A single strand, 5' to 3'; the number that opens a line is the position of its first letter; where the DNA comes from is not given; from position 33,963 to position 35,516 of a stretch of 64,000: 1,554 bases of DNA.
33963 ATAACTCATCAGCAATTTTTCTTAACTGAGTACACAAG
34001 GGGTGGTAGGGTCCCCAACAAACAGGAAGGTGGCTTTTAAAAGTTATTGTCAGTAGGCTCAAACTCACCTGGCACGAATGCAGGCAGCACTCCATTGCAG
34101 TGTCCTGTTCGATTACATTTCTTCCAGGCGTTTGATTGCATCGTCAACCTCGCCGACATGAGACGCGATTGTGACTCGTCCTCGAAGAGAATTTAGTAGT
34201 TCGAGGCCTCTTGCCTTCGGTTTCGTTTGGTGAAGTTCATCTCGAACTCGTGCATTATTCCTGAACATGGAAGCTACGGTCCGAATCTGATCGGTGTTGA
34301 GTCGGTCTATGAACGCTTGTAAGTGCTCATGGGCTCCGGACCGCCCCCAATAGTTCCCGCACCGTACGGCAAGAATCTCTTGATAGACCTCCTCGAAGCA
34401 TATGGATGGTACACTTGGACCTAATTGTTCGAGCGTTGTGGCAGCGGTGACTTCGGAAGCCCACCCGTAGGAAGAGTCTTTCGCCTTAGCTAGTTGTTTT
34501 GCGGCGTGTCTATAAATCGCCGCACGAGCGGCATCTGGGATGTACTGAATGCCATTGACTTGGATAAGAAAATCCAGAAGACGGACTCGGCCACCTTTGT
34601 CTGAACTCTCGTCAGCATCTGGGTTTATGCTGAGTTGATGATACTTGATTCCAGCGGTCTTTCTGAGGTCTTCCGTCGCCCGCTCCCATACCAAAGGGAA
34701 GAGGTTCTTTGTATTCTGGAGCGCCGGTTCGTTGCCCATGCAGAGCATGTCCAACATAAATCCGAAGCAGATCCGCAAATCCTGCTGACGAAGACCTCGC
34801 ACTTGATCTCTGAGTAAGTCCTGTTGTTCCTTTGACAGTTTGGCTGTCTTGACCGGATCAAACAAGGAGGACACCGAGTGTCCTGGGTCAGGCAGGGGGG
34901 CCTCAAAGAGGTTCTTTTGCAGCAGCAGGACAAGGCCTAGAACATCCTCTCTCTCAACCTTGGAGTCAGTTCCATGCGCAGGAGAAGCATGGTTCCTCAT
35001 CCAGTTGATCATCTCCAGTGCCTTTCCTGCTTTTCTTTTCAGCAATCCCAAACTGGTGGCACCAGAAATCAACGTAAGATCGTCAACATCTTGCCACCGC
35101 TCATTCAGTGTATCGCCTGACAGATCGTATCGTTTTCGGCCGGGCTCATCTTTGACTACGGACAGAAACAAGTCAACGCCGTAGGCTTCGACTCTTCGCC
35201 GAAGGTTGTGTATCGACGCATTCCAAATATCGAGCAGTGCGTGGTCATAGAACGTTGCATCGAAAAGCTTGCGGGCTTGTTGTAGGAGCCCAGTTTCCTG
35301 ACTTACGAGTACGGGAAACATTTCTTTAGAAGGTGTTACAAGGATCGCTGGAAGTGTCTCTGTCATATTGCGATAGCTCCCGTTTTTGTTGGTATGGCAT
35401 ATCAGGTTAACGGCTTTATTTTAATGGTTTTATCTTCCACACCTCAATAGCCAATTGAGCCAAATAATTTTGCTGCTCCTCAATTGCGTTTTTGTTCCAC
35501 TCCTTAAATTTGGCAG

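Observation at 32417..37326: Same-strand block RHH / GmrSD-like / two R-x6-H (HEPN-like) proteins / membrane protein: best candidate for an undescribed defence system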

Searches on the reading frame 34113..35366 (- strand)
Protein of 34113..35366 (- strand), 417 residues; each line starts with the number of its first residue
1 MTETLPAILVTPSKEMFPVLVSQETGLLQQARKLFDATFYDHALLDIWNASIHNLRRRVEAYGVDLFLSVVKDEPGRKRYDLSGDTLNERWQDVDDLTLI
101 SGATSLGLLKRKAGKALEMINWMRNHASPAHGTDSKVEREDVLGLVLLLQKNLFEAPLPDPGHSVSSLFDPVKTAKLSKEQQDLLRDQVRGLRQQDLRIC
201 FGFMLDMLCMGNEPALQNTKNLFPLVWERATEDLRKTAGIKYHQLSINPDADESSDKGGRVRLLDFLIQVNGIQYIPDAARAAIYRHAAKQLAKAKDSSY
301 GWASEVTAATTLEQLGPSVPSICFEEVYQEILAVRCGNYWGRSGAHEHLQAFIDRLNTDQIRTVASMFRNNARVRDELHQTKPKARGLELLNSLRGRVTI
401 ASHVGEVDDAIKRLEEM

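Call 4: search_protein_families(library=pfam, proteins=[window:34113-35366:-], max_evalue=0.1)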
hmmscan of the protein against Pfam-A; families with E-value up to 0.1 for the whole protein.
window:34113-35366:- (417 aa): 1 family
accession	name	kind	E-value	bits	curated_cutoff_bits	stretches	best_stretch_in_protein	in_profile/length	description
PF10246.15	MRP-S35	-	0.056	13.8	25.1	0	161-210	3-52/105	Mitochondrial ribosomal protein MRP-S35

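Call 5: search_protein_families(library=padloc, proteins=[window:34113-35366:-], max_evalue=0.1)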
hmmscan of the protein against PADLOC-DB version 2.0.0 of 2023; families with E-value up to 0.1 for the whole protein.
window:34113-35366:- (417 aa): 0 families

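Call 6: search_protein_families(library=ncbifam, proteins=[window:34113-35366:-], max_evalue=0.1)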
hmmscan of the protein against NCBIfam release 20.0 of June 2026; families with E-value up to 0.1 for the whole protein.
window:34113-35366:- (417 aa): 0 families

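Call 7: search_protein_families(library=phrogs, proteins=[window:34113-35366:-], max_evalue=0.1)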
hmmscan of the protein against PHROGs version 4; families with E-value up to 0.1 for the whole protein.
window:34113-35366:- (417 aa): 1 family
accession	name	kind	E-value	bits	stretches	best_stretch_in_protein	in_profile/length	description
phrog_27609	-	unknown function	1.7e-112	377.4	1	2-417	7-415/418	-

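Call 8: find_homologous_proteins(query=window:34113-35366:-)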
Query window:34113-35366:- (417 aa): 441 proteins with E <= 0.001 among 8000 candidates; the best 120 are listed.
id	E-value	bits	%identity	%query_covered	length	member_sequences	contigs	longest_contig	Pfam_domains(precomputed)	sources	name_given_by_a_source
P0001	2.6e-267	904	96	100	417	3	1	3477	-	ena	-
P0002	5.2e-253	857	91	100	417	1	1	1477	-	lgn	-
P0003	9.8e-251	850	90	100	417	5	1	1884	-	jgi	jgi:hypothetical protein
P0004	2.2e-242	822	87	100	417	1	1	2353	-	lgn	-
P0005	5.9e-221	752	78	100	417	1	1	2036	-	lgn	-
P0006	1.2e-206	705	75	99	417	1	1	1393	-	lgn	-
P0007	2.9e-186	637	66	100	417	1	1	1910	-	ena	-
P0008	2.3e-184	631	65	100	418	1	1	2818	-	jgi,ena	-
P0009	2.9e-184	631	66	100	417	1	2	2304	-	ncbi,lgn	-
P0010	6.1e-184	630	66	100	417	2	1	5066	-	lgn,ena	-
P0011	9.8e-184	629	66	100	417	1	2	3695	-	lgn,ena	-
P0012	8.8e-183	626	65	100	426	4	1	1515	-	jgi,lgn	-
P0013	1.5e-182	625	64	100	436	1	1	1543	-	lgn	-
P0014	3.3e-182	624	65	100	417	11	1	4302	-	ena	-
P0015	3.5e-182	624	64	100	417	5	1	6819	-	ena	-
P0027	1.4e-179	615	64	100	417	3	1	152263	-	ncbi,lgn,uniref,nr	ncbi:hypothetical protein [Burkholderia cepacia]|uniref:hypothetical protein n=1 Tax=Burkholderia ce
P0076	7.8e-168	577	62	99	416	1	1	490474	-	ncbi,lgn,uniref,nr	ncbi:hypothetical protein [Pseudomonas moorei]|uniref:hypothetical protein n=1 Tax=Pseudomonas moore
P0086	4.3e-167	574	60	100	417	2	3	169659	-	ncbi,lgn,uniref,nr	ncbi:hypothetical protein NRB14_17020 [Pseudomonas viridiflava]|uniref:hypothetical protein n=1 Tax=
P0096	2.9e-165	568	61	100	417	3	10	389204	-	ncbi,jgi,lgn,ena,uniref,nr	ncbi:hypothetical protein KBY99_13210 [Cyanobium sp. Maggiore-St4-Cus]|jgi:hypothetical protein|unir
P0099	3.6e-164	565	58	98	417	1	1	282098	-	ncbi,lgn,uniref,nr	ncbi:hypothetical protein [Photobacterium kishitanii]|uniref:hypothetical protein n=1 Tax=Photobacte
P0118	1.2e-161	556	58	100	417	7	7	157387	-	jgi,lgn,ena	jgi:hypothetical protein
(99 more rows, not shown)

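Call 10: find_related_loci(query=A1, collection=genome_contigs, flank=10000)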
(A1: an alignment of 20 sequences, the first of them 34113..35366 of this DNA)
Query A1 (417 aa) in genome_contigs; peptide patterns used: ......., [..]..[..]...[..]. (x = any residue, [..] = any of these).
76 stretches matched a pattern; 25 encode a relative of the query (tblastn E <= 1e-3); 25 distinct loci.
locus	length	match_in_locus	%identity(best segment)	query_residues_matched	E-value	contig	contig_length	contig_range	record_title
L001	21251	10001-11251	65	1-417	0e+0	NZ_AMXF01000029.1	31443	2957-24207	Thauera phenylacetica B4P Cont29, whole genome shotgun sequence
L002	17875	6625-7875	58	1-417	5e-175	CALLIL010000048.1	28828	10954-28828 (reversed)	MAG: uncultured Marinomonas sp. isolate B4_Bin_Bin_14_sub_1 genome assembly, contig: c_000001535243, whole genome shotgu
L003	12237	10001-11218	61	5-412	5e-174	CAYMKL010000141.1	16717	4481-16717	MAG TPA_asm: uncultured Anaerolineae bacterium isolate SRP167671_co1_184 genome assembly, contig: NODE_4026_length_16717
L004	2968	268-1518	58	1-417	0e+0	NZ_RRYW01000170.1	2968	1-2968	Psychrobacter sp. FME6 NODE_171_length_2968_cov_332.429, whole genome shotgun sequence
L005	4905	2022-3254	64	1-411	4e-176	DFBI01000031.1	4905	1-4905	MAG TPA_asm: Syntrophaceae bacterium UBA3084 UBA3084_contig_14297, whole genome shotgun sequence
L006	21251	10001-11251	58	1-417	1e-171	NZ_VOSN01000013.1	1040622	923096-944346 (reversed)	Serratia montpellierensis strain PsyLou2A USDA-ARS_EBCL_PsyLou2A.13, whole genome shotgun sequence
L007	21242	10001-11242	62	5-417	4e-171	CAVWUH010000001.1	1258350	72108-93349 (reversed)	MAG: uncultured Acidobacteriota bacterium isolate MFD07386.bin.2.1 genome assembly, contig: contig_10974, whole genome s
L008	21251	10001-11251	59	1-417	3e-170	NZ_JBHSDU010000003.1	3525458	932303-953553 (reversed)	Steroidobacter flavus strain CGMCC 1.10759 velvet_auto_105_3, whole genome shotgun sequence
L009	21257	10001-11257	57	1-417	6e-165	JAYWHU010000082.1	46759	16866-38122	MAG: Cyclobacteriaceae bacterium isolate GLR80_GL56_UP_1_concoct_81 GLR80_GL56_UP_1_concoct_81_81, whole genome shotgun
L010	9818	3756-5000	56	1-415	2e-163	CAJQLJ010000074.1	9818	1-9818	MAG: uncultured Campylobacterales bacterium isolate 0.2_20180522_Bin_122_1 genome assembly, contig: c_000000010034, whol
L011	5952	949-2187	55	1-411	4e-163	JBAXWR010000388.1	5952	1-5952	MAG: Mariniphaga sp. isolate ELA718 MAG718_388, whole genome shotgun sequence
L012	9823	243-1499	53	1-417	2e-158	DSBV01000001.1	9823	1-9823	MAG TPA_asm: Bacteroidales bacterium isolate SpSt-1180 Ga0129302_1004016, whole genome shotgun sequence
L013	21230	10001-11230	56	2-414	1e-157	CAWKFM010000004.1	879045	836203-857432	MAG: uncultured Acidobacteriota bacterium isolate MFD04752.bin.1.33 genome assembly, contig: contig_2041, whole genome s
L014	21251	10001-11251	54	1-417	6e-157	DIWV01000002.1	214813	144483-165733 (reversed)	MAG TPA_asm: Cloacimonetes bacterium UBA6097 UBA6097_contig_6071, whole genome shotgun sequence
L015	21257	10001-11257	53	1-417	1e-156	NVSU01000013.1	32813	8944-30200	MAG: Candidatus Wolfebacteria bacterium isolate NORP133 Contig_source1383C_2829, whole genome shotgun sequence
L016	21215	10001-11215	52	1-409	3e-156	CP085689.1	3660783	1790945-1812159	Lentisphaerae bacterium WC36 chromosome, complete genome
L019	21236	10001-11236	58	5-415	3e-163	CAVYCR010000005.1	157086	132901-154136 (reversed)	MAG: Candidatus Kaiserbacteria bacterium isolate MFD04540.bin.2.11 genome assembly, contig: contig_30927, whole genome s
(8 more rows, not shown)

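Call 17: predict_structure(alignment_id=A1)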
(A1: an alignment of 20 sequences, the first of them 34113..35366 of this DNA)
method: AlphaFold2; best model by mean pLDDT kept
length: 417 residues; sequences in the alignment: 20
mean_pLDDT: 86.5   pTM: 0.65
mean pLDDT of the five models: 86.5, 86.5, 84.6, 84.4, 84.3
residues with pLDDT >= 90: 193; 70-90: 197; 50-70: 22; < 50: 5
segments of 3 or more residues with pLDDT < 50: 162-164
pLDDT, mean of each block of 10 residues (from residue 1): 73 86 93 92 91 91 77 80 87 91 83 89 69 69 91 82 55 81 84 76 85 88 91 88 79 78 93 93 95 86 91 94 96 90 92 95 95 90 93 95 94 92
secondary structure, 60 per line:
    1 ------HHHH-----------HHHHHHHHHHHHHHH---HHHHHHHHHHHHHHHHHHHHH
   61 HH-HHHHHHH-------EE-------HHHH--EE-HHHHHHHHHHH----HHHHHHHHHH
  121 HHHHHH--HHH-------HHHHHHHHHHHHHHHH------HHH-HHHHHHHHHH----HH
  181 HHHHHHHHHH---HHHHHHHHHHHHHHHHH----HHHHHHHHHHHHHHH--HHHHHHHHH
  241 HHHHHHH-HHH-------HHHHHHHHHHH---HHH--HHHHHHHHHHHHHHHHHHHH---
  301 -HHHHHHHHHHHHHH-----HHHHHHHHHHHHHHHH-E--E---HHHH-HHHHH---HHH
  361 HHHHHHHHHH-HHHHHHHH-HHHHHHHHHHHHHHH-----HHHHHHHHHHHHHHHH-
elements in order: H7-10 H22-36 H40-62 H64-70 H87-90 H96-106 H111-126 H139-154 H165-174 H179-190 H194-210 H215-229 H232-247 H259-269 H278-297 H302-315 H321-336 H345-348 H350-354 H358-370 H372-379 H381-395 H401-416

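Call 22: fold_search(model_id=the predicted structure, library=pdb)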
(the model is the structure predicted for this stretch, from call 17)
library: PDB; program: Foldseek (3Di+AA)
matches with E <= 10: 736; with E <= 0.001: 0
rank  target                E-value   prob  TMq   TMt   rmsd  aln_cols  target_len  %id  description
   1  4cb9                  4.6e-02  0.92  0.27  0.24  18.1       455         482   15  Structure of full-length CTNNBL1 in P43212 space group (released 2013-12-04)
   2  5frp_B                4.6e-02  0.87  0.24  0.19  15.9       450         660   13  Structure of the Pds5-Scc1 complex and implications for cohesin function (released 2016-03-02)
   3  8u89_B                5.4e-02  0.72  0.20  0.21  19.8       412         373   12  The structure of the PP2A-B56Delta holoenzyme mutant - E197K (released 2024-01-10)
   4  9g33_UT               5.6e-02  0.93  0.26  0.07  18.2       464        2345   12  Stalled 90S - Utp23-Krr1-deltaC3 (released 2025-06-18)
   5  8cdj_D                5.6e-02  0.82  0.23  0.13  19.3       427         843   14  CAND1 b-hairpin++-SCF-SKP2 CAND1 rolling SCF engaged (released 2023-04-19)
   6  5h7c_C                5.6e-02  0.80  0.22  0.23  19.7       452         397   10  Crystal structure of a repeat protein with two Protein A-DHR14 repeat modules (released 2017-06-28)
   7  8i9p_Cc               6.3e-02  0.80  0.15  0.22  16.4       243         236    9  Cryo-EM structure of a Chaetomium thermophilum pre-60S ribosomal subunit - State Mak16 (released 2023-05-17)
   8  2wtk_D                9.1e-02  0.96  0.28  0.34  14.8       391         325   11  Structure of the heterotrimeric LKB1-STRADalpha-MO25alpha complex (released 2009-12-15)
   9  9mf5_B                1.1e-01  0.60  0.19  0.21  20.6       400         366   10  CryoEM structure of the Protein Phosphatase 2A (Abeta-B56gamma-Calpha) holoenzyme complex (released 2025-07-09)
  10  5h7c_A                1.2e-01  0.63  0.20  0.21  19.1       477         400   11  Crystal structure of a repeat protein with two Protein A-DHR14 repeat modules (released 2017-06-28)
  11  3w3y_A                1.3e-01  0.69  0.25  0.12  21.6       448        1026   13  Crystal structure of Kap121p bound to Nup53p (released 2013-04-10)
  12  7abh_u                1.3e-01  0.63  0.22  0.11  19.0       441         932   12  Human pre-Bact-2 spliceosome (SF3b/U2 snRNP portion) (released 2020-12-09)
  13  8or2_C                1.4e-01  0.57  0.22  0.11  21.2       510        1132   14  CAND1-CUL1-RBX1-DCNL1 (released 2023-06-28)
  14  4ev8                  1.6e-01  0.63  0.23  0.21  16.7       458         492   12  Crystal structure of mouse catenin beta-59 in 2.4M urea. (released 2013-05-01)
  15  9og9                  1.6e-01  0.51  0.21  0.13  18.5       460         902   11  Cryo-EM structure of human full-length XPO1 (unliganded) (released 2025-11-26)
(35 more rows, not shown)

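Call 24: search_solved_structures(query=A1, max_evalue=10, show_alignments=2)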
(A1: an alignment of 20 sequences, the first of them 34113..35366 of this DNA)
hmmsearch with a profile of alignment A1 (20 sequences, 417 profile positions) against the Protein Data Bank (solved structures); distinct sequences matched with E-value up to 10: 2.
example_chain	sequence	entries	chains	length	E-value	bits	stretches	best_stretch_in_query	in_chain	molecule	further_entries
5xp0_A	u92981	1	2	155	1.1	11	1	377-414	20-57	Probable csgAB operon transcriptional regulatory protein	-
9grx_F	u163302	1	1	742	2.5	9.8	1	332-401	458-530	NAD(P)H-quinone oxidoreductase subunit 5, chloroplastic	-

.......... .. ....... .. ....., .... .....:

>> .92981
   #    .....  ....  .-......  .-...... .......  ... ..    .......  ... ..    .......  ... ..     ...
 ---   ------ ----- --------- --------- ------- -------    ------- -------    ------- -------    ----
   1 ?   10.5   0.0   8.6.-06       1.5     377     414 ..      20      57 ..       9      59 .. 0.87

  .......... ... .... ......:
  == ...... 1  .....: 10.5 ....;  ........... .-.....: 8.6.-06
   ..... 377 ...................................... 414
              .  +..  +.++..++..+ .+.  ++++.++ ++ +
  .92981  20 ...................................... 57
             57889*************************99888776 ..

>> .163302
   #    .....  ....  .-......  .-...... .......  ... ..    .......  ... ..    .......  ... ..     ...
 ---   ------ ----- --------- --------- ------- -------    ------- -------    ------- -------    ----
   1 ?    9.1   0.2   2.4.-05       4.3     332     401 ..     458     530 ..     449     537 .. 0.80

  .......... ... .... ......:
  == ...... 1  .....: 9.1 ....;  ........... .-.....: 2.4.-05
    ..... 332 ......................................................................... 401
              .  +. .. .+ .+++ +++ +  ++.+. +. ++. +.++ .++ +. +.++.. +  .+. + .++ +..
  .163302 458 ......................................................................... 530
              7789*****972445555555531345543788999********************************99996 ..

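Call 35: search_protein_representatives(alignment_id=A1)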
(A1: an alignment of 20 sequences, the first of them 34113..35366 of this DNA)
Query: 20 sequences, 417 profile positions. Proteins with E-value up to 0.001 (for the whole library): 412; up to 1e-10: 185; up to 1e-30: 47. The best 150 are listed.
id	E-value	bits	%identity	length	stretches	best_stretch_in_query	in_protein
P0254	1.6e-189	646.3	-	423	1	8-415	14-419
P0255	1.9e-171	586.7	-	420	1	5-416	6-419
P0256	3.8e-146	503.4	-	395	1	15-399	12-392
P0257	3.4e-141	487.1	-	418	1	8-417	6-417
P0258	1.4e-138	478.5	-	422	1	15-415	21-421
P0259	4.1e-138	476.9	-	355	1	53-344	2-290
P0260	1.1e-121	422.8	-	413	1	22-416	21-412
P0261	2.2e-118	412.0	-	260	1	158-416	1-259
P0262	2.0e-100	352.8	-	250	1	123-368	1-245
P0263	1.0e-97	343.9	-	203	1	158-344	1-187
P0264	9.7e-95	334.1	-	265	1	79-288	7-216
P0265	8.1e-91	321.2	-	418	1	20-416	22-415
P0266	3.3e-90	319.2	-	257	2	123-303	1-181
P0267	9.6e-88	311.0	-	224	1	123-333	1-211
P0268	2.8e-86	306.2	-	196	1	119-313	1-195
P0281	5.8e-52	193.2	-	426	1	5-412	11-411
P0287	3.8e-39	151.0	-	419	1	30-393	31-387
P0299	1.0e-31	126.4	-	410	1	27-396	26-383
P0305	3.1e-29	118.3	-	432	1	24-405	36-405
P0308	7.4e-28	113.8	-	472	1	24-398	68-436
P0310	1.3e-25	106.4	-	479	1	28-407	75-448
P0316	4.8e-23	97.9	-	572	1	37-411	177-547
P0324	5.0e-22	94.5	-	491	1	22-378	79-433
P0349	5.3e-19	84.6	-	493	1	37-372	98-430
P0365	5.6e-17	77.9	-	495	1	33-409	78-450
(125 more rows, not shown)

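Call 36: search_protein_families(library=pfam, proteins=[P0281, P0287, P0299, P0305, P0308, P0310, P0316, P0324, P0349, P0365], max_evalue=1)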
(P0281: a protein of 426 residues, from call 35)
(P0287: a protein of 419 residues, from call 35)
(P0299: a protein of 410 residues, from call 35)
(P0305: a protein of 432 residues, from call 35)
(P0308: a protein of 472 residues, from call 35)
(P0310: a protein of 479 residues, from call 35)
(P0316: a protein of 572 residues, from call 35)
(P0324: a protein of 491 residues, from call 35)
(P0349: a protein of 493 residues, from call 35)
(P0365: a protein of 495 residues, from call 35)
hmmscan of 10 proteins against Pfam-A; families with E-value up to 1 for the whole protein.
P0281 (426 aa): 1 family
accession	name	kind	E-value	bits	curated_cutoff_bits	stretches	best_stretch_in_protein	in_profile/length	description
PF10747.14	SirA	-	0.044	14.7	26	1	231-270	82-121/140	Sporulation inhibitor of replication protein SirA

P0287 (419 aa): 0 families

P0299 (410 aa): 0 families

P0305 (432 aa): 0 families

P0308 (472 aa): 1 family
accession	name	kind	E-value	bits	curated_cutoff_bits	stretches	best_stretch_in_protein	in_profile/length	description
PF11916.13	Vac14_Fig4_bd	-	0.053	13.5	25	1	204-253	41-90/179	Vacuolar protein 14 C-terminal Fig4p binding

P0310 (479 aa): 1 family
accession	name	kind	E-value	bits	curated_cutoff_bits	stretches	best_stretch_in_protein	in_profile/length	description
PF07862.16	Nif11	-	0.088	13.6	23.8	1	110-135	5-30/48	Nif11 domain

P0316 (572 aa): 1 family
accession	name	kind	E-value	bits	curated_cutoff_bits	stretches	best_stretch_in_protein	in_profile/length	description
PF07929.16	PRiA4_ORF3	-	8.8e-06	26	26.6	1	30-64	3-37/173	Plasmid pRiA4b ORF-3-like protein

P0324 (491 aa): 1 family
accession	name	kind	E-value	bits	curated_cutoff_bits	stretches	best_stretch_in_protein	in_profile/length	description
PF21411.2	Rap1_C_Sp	-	0.018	15.1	27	0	298-309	7-18/40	S. pombe DNA-binding protein Rap1, C-terminal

P0349 (493 aa): 0 families

P0365 (495 aa): 1 family
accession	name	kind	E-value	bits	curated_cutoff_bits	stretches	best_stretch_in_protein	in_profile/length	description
PF15960.10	DUF4763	-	0.048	13.3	30.1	1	418-492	154-225/236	Domain of unknown function (DUF4763)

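Call 39: search_protein_families(library=pfam, alignment_id=A2, max_evalue=10)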
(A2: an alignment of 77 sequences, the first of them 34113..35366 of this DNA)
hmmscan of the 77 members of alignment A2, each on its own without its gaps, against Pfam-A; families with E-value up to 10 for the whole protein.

A. member 1, window:34113-35366:- (417 aa): 2 families
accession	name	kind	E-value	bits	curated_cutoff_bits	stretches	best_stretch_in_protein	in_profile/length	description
PF10246.15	MRP-S35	-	0.056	13.8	25.1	0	161-210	3-52/105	Mitochondrial ribosomal protein MRP-S35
PF14355.11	Abi_C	-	0.13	12.8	24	1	111-137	33-59/83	Abortive infection C-terminus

B. families by the number of members that match (of 77 scanned): 52 families (the first 25 are shown)
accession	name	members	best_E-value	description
PF14355.11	Abi_C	4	0.1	Abortive infection C-terminus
PF13643.11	DUF4145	2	0.0072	Domain of unknown function (DUF4145)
PF07862.16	Nif11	2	0.088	Nif11 domain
PF07929.16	PRiA4_ORF3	1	8.8e-06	Plasmid pRiA4b ORF-3-like protein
PF11116.13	DUF2624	1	0.0045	Protein of unknown function (DUF2624)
PF23254.1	KH_PARP14_8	1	0.0052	PARP14-like, eighth type I KH domain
PF24293.1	TPR_Edg1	1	0.0061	Edg1, TPR repeats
PF14098.11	SSPI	1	0.0062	Small, acid-soluble spore protein I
PF03727.22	Hexokinase_2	1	0.0069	Hexokinase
PF20302.4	HisK-N-like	1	0.0079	HisK-N-like globin domain of the ASK signalosome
PF09445.16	Methyltransf_15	1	0.011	RNA cap guanine-N2 methyltransferase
PF04353.18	Rsd_AlgQ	1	0.014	Regulator of RNA polymerase sigma(70) subunit, Rsd/AlgQ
PF15571.11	Imm44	1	0.015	Immunity protein 44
PF13872.12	AAA_34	1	0.018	P-loop containing NTP hydrolase pore-1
PF21411.2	Rap1_C_Sp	1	0.018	S. pombe DNA-binding protein Rap1, C-terminal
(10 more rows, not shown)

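Call 41: search_dna_similar(query=window:34113-35366:-, collection=phages, mode=protein, max_rows=20)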
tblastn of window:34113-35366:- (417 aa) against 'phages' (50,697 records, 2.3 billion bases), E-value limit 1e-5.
No match.
